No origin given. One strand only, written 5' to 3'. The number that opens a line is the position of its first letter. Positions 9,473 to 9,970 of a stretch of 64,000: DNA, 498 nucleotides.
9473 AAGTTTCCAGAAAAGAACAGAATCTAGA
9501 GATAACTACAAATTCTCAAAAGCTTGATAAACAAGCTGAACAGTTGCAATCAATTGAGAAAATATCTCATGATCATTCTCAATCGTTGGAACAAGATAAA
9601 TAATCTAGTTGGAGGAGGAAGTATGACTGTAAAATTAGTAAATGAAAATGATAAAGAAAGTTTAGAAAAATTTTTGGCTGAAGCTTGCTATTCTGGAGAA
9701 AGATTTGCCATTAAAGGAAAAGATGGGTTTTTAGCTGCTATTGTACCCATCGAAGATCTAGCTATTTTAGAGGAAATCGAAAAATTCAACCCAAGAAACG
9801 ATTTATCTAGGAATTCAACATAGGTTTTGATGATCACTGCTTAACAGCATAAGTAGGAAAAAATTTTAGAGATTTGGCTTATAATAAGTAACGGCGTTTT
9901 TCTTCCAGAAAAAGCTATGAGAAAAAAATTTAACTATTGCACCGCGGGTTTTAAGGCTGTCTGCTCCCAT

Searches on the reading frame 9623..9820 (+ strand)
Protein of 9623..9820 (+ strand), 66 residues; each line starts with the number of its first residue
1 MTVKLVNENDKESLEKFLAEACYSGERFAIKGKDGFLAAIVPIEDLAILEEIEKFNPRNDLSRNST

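Call 110: search_protein_families(library=pfam, proteins=[window:9623-9820:+], max_evalue=1)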
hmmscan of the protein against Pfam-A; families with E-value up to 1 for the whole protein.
seq(66 aa): 1 family
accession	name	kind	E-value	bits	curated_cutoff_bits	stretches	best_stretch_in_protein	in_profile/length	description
PF02604.26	PhdYeFM_antitox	-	0.025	14.8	29.8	1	11-54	10-53/74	Antitoxin Phd_YefM, type II toxin-antitoxin system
